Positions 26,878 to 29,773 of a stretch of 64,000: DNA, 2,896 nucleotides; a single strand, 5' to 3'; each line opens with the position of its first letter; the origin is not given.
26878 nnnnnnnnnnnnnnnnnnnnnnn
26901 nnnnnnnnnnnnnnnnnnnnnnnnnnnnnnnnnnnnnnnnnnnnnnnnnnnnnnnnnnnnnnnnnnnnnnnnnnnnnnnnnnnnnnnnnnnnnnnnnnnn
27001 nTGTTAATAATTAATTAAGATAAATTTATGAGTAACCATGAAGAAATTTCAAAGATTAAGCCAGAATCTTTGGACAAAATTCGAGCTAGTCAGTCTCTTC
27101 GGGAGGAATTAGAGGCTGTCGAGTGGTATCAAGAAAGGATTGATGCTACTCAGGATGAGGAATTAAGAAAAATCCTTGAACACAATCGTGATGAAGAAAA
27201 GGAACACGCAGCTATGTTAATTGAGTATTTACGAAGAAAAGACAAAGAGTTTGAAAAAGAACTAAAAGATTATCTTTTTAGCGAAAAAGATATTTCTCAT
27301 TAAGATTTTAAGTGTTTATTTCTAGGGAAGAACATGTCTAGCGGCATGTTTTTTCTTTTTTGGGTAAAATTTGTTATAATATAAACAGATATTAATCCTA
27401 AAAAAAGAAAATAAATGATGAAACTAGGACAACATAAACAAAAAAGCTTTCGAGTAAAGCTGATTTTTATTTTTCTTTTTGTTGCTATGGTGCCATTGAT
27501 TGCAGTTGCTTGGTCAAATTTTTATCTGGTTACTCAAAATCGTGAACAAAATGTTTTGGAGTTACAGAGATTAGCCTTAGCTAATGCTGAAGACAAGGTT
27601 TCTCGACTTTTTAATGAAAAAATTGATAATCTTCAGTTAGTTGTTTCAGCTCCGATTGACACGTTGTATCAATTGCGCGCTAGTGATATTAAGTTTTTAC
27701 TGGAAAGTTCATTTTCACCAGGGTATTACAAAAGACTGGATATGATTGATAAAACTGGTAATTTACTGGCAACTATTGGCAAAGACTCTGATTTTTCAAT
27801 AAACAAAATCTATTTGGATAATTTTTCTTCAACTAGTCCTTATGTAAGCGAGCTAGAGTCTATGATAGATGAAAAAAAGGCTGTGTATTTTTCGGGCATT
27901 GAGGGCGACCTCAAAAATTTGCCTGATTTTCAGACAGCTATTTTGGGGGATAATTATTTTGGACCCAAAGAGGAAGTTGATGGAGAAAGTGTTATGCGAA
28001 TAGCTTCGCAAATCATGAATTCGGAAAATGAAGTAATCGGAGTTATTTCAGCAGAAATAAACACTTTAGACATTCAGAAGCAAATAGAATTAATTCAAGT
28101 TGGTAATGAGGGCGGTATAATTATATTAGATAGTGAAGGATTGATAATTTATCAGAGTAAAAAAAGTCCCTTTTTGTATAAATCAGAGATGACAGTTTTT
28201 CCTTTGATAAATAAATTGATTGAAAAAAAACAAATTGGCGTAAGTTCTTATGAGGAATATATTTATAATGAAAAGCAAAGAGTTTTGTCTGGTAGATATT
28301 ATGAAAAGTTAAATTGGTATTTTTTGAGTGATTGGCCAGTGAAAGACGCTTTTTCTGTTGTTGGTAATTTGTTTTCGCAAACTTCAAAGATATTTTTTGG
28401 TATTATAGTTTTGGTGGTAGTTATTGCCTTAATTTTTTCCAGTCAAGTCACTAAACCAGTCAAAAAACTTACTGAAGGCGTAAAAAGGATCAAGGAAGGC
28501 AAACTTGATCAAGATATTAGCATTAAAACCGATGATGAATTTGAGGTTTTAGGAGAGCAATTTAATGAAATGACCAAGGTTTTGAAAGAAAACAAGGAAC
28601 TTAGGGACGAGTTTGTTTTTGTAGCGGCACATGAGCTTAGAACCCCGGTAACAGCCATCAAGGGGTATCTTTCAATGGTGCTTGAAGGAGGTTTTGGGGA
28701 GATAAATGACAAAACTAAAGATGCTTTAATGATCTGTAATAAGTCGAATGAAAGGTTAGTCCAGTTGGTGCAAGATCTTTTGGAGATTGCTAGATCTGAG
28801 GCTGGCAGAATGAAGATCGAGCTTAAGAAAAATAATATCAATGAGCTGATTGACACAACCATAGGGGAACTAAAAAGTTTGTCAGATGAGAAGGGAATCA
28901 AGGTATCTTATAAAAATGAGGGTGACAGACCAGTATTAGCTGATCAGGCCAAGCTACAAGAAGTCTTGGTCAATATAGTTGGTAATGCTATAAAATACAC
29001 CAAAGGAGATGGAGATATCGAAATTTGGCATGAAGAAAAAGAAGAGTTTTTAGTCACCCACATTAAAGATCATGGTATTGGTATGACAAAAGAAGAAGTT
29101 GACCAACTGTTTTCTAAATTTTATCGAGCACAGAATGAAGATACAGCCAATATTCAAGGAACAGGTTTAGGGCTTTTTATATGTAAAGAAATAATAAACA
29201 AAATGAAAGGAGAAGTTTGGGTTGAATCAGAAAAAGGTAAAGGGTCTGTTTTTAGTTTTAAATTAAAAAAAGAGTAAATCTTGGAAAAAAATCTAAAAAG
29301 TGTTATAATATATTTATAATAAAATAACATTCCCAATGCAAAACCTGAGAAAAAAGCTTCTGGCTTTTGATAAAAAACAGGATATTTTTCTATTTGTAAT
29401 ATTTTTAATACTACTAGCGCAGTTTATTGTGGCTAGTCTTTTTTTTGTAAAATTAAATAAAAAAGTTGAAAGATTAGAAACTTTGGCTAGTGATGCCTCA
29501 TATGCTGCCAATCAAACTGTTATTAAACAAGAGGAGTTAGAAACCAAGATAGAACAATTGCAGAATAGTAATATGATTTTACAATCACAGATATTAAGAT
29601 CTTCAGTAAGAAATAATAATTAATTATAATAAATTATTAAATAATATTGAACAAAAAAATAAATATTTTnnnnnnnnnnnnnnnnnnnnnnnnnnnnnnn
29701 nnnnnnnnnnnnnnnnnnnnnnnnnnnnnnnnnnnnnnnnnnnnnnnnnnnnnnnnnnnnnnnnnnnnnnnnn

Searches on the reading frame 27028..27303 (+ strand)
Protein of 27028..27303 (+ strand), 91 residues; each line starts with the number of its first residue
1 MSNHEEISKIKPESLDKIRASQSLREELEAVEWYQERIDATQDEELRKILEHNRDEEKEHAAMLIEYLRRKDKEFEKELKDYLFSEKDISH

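Call 4: search_protein_families(library=pfam, proteins=[window:27028-27303:+], max_evalue=0.1)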
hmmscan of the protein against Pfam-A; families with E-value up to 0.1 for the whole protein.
window:27028-27303:+ (91 aa): 7 families
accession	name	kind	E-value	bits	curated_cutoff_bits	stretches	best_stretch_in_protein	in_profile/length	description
PF22277.2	EncFtn-like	-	5.7e-34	116.2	27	1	3-86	2-85/85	EncFtn-like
PF03232.19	COQ7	-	0.0037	17.4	23.5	1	27-71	14-59/169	Ubiquinone biosynthesis protein COQ7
PF02915.23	Rubrerythrin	-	0.0046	17.8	22.8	1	22-88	5-77/137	Rubrerythrin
PF00210.30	Ferritin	-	0.014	15.7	24.5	1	39-73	26-60/142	Ferritin-like domain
PF20986.2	DUF6849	-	0.017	15.6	27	0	74-89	3-18/69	Domain of unknown function (DUF6849)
PF07875.18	Coat_F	-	0.025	15.2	25.7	1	39-71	25-57/63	Coat F domain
PF20459.4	DUF6712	-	0.084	13.3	25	0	37-76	70-109/121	Family of unknown function (DUF6712)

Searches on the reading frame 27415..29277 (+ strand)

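Call 4: search_protein_families(library=pfam, proteins=[window:27415-29277:+], max_evalue=0.1)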
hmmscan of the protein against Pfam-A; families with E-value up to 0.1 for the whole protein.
window:27415-29277:+ (620 aa): 12 families
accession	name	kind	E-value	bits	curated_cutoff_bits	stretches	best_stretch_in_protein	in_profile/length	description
PF02518.31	HATPase_c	-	9.2e-29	100.6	26.4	1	510-619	2-109/111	Histidine kinase-, DNA gyrase B-, and HSP90-like ATPase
PF00512.31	HisKA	-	4.8e-15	55.8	26.9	1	397-464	2-66/66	His Kinase A (phospho-acceptor) domain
PF02743.24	dCache_1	-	4.2e-10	40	45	1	96-300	57-234/240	Cache domain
PF00672.30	HAMP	-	7.2e-10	39.5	25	1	341-391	2-52/53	HAMP domain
PF17201.10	Cache_3-Cache_2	-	2.8e-07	30.6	27.7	1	173-309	141-286/299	Cache 3/Cache 2 fusion domain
PF13581.12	HATPase_c_2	-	0.0016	18.9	27.4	1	514-597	36-112/127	Histidine kinase-like ATPase domain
PF14501.12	HATPase_c_5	-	0.0025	18.2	22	1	513-608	5-93/102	GHKL domain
PF13589.12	HATPase_c_3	-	0.0028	18.1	25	1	514-588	3-78/137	Histidine kinase-, DNA gyrase B-, and HSP90-like ATPase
PF18947.5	HAMP_2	-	0.0044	17.4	24.3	1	344-391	19-66/67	HAMP domain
PF16982.10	Flp1_like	-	0.05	13.5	33.5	0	330-357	17-44/49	Putative Flagellin, Flp1-like, domain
PF11126.13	Phage_DsbA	-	0.052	14.2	25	1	363-398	16-49/67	Transcriptional regulator DsbA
PF19762.4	DUF6249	-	0.087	13.2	33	0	17-69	1-51/104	Domain of unknown function (DUF6249)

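Call 5: search_protein_families(library=ncbifam, proteins=[window:27415-29277:+], max_evalue=0.1)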
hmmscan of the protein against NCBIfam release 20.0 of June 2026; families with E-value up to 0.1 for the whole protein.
window:27415-29277:+ (620 aa): 91 families (the best 25 are shown)
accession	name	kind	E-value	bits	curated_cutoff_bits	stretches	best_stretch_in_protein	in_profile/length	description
NF033092.0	HK_WalK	equivalog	6.3e-60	203.4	725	2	397-617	372-592/594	cell wall metabolism sensor histidine kinase WalK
NF046044.1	PnpS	equivalog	3.4e-58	197.5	400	1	391-617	164-389/390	two-component system histidine kinase PnpS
TIGR02966.1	phoR_proteo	equivalog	1.2e-54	185.6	334.2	1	390-617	107-333/333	phosphate regulon sensor histidine kinase PhoR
NF040691.1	MtrAB_MtrB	equivalog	1.3e-51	176.2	450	1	328-617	195-490/507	MtrAB system histidine kinase MtrB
NF012163.2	BaeS_SmeS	equivalog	3.8e-50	171.2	500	1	330-604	169-443/457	sensor histidine kinase efflux regulator BaeS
TIGR02956.1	TMAO_torS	equivalog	1.9e-48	165.3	676.5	2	402-618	469-681/967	TMAO reductase system sensor histidine kinase/response regulator TorS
NF008318.0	PRK11107.1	equivalog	6e-46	157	890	2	394-618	290-517/920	two-component sensor histidine kinase BarA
NF041735.1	hist_kin_RppB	equivalog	2e-44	152.1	400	1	399-617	218-437/438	two-component system sensor histidine kinase RppB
NF007837.0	PRK10549.1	equivalog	2.5e-44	151.8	603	1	322-605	164-444/466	envelope stress sensor histidine kinase BaeS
NF033091.0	HK_VanS_ACDEFG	equivalog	3.3e-43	147.9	400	1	330-609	3-285/293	vancomycin resistance histidine kinase VanS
TIGR01386.1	cztS_silS_copS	subfamily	6.1e-43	147.4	292.55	1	326-616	169-455/457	heavy metal sensor histidine kinase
NF045911.1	TCSHisKinNblS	equivalog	3.3e-42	144.6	1000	2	395-618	386-619/621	two-component system sensor histidine kinase NblS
NF041210.1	his_kin_PieS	equivalog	1e-41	143.5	850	1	306-617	152-468/474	two component system sensor histidine kinase PieS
NF011874.0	PRK15347.1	equivalog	6.3e-41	140.3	852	2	403-617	404-612/921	two component system sensor kinase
NF047874.1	MASE3_PAS_HK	subfamily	9.4e-40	137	560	1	384-618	385-624/655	MASE3 domain-containing sensor histidine kinase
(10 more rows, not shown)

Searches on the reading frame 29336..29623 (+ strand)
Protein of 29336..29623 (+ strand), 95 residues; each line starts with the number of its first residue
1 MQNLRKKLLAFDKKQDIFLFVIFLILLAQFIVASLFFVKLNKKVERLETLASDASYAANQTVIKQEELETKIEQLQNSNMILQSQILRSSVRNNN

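Call 4: search_protein_families(library=pfam, proteins=[window:29336-29623:+], max_evalue=0.1)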
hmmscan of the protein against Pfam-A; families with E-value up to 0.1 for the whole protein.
window:29336-29623:+ (95 aa): 4 families
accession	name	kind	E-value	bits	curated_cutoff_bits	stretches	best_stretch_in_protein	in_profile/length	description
PF06691.16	DUF1189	-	0.015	15.3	28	1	9-74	17-79/244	Protein of unknown function (DUF1189)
PF00335.26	Tetraspanin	-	0.044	13.9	32.1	1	17-77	78-139/225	Tetraspanin family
PF02344.20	Myc-LZ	-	0.047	13.9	24.3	1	64-78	16-30/31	Myc leucine zipper domain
PF07431.17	DUF1512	-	0.07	13.3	25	1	18-81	9-74/177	Protein of unknown function (DUF1512) N-terminal domain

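Call 5: search_protein_families(library=ncbifam, proteins=[window:29336-29623:+], max_evalue=0.1)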
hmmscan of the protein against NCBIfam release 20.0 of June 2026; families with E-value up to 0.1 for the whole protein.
window:29336-29623:+ (95 aa): 1 family
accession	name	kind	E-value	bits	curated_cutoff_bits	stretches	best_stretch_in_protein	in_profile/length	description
NF041534.1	rodZ_Strepcoccus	equivalog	0.014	14.6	375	1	12-85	99-173/275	cytoskeleton protein RodZ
